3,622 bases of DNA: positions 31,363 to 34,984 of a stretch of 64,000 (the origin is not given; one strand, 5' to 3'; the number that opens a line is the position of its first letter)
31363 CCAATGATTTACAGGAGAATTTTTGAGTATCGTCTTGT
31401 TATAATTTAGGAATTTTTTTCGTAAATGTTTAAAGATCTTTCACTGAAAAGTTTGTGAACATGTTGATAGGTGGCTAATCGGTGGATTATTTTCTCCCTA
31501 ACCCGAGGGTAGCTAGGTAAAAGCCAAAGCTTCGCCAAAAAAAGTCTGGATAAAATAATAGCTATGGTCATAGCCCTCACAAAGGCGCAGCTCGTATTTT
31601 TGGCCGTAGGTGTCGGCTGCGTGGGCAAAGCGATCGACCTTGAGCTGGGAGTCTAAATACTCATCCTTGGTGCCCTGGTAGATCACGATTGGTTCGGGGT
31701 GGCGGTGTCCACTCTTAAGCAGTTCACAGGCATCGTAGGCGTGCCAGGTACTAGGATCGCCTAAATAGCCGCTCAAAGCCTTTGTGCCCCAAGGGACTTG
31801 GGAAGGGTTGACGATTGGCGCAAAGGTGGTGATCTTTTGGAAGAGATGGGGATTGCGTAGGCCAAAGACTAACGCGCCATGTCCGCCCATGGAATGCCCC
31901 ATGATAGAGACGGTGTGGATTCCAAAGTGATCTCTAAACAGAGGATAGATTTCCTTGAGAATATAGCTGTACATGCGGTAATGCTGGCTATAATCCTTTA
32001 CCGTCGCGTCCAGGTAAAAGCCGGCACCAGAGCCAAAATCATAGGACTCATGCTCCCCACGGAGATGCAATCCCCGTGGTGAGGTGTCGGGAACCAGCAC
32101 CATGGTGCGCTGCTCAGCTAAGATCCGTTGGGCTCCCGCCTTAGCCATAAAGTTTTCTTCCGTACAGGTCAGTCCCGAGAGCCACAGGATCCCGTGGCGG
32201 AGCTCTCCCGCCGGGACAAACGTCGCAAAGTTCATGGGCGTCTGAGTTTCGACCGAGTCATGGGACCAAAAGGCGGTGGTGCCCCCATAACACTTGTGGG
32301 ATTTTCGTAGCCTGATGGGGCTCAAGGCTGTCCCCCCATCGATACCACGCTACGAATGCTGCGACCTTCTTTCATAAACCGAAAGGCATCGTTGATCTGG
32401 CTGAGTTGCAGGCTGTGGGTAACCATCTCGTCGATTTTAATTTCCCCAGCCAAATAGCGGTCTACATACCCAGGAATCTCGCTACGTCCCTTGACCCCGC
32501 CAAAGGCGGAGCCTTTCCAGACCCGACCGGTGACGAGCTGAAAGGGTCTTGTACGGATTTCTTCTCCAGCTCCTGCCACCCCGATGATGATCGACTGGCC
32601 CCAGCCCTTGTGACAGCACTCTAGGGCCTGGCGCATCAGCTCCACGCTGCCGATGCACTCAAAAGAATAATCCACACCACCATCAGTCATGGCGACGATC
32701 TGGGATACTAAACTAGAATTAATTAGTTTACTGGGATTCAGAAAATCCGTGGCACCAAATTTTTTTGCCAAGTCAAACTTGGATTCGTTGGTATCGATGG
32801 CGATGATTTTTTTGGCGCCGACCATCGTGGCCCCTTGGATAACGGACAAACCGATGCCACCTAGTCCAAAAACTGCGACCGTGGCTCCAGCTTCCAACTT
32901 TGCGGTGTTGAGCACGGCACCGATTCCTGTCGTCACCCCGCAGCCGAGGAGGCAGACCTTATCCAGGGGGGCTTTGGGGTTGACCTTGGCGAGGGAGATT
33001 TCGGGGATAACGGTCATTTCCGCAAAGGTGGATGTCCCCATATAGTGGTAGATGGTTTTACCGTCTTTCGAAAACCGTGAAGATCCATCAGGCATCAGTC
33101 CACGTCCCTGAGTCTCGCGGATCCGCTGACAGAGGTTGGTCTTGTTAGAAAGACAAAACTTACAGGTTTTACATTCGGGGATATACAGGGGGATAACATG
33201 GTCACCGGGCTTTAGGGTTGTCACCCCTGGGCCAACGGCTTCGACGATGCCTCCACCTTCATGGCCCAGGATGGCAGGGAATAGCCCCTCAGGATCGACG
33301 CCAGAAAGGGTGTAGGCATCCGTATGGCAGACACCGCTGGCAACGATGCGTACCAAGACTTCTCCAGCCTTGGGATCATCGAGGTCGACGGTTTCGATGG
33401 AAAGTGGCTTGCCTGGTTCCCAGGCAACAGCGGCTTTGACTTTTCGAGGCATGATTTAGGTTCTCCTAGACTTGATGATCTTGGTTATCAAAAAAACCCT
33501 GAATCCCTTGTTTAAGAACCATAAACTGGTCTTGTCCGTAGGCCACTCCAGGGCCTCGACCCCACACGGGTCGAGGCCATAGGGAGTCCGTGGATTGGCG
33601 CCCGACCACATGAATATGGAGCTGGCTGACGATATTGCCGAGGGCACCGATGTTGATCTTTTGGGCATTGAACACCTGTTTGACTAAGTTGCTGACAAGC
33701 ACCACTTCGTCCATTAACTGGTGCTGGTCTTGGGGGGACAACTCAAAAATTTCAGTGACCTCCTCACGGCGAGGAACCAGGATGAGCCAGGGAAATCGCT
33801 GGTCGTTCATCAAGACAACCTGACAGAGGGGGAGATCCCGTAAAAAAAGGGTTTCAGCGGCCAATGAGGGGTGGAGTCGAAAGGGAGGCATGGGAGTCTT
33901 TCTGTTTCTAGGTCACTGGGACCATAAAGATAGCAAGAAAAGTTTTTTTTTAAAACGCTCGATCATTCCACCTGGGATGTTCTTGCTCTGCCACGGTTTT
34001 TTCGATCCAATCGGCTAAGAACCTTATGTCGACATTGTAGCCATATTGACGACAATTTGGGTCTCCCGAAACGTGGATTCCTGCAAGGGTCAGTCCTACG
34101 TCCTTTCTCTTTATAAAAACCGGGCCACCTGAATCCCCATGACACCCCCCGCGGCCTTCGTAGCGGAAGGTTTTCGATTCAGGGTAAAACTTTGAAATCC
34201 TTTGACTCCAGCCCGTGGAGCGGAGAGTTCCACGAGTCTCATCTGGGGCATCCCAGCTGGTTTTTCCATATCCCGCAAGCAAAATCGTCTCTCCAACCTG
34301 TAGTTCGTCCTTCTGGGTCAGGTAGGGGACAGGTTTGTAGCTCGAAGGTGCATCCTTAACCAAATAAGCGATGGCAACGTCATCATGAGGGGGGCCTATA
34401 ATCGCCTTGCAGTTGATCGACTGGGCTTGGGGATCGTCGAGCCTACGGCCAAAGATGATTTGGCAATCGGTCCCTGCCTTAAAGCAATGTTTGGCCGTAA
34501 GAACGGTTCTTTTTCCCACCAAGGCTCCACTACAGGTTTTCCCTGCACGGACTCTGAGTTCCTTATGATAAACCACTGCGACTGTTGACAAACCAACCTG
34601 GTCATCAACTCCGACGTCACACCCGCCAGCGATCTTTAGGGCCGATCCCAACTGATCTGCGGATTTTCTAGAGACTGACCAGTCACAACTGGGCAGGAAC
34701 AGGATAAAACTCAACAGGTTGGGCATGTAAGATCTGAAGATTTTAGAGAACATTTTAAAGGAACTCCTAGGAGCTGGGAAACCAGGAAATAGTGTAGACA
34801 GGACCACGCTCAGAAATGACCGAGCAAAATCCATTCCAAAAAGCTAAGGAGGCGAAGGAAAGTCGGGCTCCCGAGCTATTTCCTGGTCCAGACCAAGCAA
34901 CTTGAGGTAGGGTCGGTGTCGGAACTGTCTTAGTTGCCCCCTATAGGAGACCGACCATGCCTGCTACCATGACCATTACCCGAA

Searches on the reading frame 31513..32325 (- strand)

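Call 4: search_protein_families(library=ncbifam, proteins=[window:31513-32325:-])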
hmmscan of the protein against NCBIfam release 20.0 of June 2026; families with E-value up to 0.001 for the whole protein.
window:31513-32325:- (270 aa): 2 families
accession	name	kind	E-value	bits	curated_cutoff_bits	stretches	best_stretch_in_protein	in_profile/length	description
TIGR02821.1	fghA_ester_D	equivalog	1.5e-95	319.9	281.7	1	9-267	5-268/275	S-formylglutathione hydrolase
NF050058.1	e_dPHAscl_type1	hypoth_equivalog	0.00032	20.3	150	1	53-240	32-208/276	extracellular catalytic domain type 1 short-chain-length polyhydroxyalkanoate depolymerase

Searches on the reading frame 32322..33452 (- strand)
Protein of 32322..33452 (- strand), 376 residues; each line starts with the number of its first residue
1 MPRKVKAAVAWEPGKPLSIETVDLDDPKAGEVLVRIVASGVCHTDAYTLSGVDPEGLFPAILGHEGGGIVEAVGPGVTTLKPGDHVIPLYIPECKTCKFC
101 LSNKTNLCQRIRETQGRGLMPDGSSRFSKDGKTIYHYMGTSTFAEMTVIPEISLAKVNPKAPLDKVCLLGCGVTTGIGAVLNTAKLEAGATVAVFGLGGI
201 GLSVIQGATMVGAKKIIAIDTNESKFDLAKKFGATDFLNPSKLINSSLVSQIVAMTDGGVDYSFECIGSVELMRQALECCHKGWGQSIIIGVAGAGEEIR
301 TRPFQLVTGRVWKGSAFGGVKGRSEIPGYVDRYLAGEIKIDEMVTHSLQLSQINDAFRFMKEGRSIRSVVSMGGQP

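Call 4: search_protein_families(library=ncbifam, proteins=[window:32322-33452:-])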
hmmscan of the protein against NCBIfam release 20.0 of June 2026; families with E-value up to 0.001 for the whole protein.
window:32322-33452:- (376 aa): 22 families
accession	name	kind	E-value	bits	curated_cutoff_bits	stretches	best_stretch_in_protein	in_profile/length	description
TIGR02818.1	adh_III_F_hyde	equivalog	2.3e-201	668.6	543.95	1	4-372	1-368/368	S-(hydroxymethyl)glutathione dehydrogenase/class III alcohol dehydrogenase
TIGR03989.1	Rxyl_3153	subfamily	3.7e-96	322.6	440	1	4-370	1-368/370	NDMA-dependent alcohol dehydrogenase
TIGR03451.1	mycoS_dep_FDH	equivalog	3.8e-74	249.7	512.9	1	5-371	2-357/358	S-(hydroxymethyl)mycothiol dehydrogenase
NF041097.1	keto_inos_dh_IolM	equivalog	4.7e-37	127.6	450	2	183-370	201-387/389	scyllo-inosose 3-dehydrogenase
NF010344.0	PRK13771.1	subfamily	6.8e-33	114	349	1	6-366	2-326/334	putative alcohol dehydrogenase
NF003808.0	PRK05396.1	equivalog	2e-31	109.1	380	1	7-370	3-338/341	L-threonine 3-dehydrogenase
NF006940.0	PRK09422.1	equivalog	1.8e-30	106.1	344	1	6-364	2-326/338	alcohol dehydrogenase AdhP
TIGR00692.1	tdh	equivalog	4e-30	105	458.35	1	17-370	11-338/340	L-threonine 3-dehydrogenase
TIGR03366.1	HpnZ_proposed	hypoth_equivalog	1.8e-29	103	328.1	1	27-308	3-270/315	putative phosphonate catabolism associated alcohol dehydrogenase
TIGR03201.1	dearomat_had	equivalog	8.3e-29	100.8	338.65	1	12-370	6-346/349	6-hydroxycyclohex-1-ene-1-carbonyl-CoA dehydrogenase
NF041172.1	AcrlCoa_red_Thmprot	equivalog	1.1e-28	100.1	500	1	6-366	2-327/334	acryloyl-CoA reductase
NF007489.0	PRK10083.1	equivalog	9.1e-23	80.8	376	2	15-111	10-106/339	Zn-dependent oxidoreductase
NF007642.0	PRK10309.1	equivalog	1.3e-22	80.5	550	2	141-249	115-221/347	galactitol-1-phosphate 5-dehydrogenase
NF047908.1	AldhRedAhr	equivalog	4.4e-22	78.4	470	2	4-114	3-114/335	NADPH-dependent aldehyde reductase Ahr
TIGR02824.1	quinone_pig3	subfamily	1e-17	64.1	296.8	2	129-369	80-321/325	putative NAD(P)H quinone oxidoreductase, PIG3 family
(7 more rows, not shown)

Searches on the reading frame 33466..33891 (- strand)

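Call 3: search_protein_families(library=pfam, proteins=[window:33466-33891:-])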
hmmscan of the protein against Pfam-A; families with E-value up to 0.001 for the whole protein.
window:33466-33891:- (141 aa): 1 family
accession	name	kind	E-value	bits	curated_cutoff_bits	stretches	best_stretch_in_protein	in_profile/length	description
PF01230.28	HIT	-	5.3e-15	56.3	21.5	1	16-100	8-97/98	HIT domain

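Call 4: search_protein_families(library=ncbifam, proteins=[window:33466-33891:-])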
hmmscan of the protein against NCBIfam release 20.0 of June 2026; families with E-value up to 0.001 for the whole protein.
window:33466-33891:- (141 aa): 1 family
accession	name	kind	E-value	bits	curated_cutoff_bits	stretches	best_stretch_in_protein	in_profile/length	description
NF052622.1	ATPAdlTfActino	equivalog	0.00084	18.9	290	0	36-103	75-147/176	ATP adenylyltransferase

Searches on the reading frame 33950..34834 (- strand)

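Call 3: search_protein_families(library=pfam, proteins=[window:33950-34834:-])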
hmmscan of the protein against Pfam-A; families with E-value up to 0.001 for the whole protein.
window:33950-34834:- (294 aa): 2 families
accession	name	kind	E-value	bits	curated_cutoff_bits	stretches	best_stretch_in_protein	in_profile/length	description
PF00089.32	Trypsin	-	4.1e-23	82.8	20.6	1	92-277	17-220/220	Trypsin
PF13365.12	Trypsin_2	-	9e-10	39.9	27.6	1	101-240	1-135/144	Trypsin-like peptidase domain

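Call 4: search_protein_families(library=ncbifam, proteins=[window:33950-34834:-])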
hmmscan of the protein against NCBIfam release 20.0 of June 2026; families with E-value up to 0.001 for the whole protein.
window:33950-34834:- (294 aa): 1 family
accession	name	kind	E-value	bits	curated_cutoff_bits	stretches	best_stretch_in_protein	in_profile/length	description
NF000157.1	fusid_est_FusH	equivalog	0.00012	20.8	999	1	99-254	73-224/520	fusidic acid esterase FusH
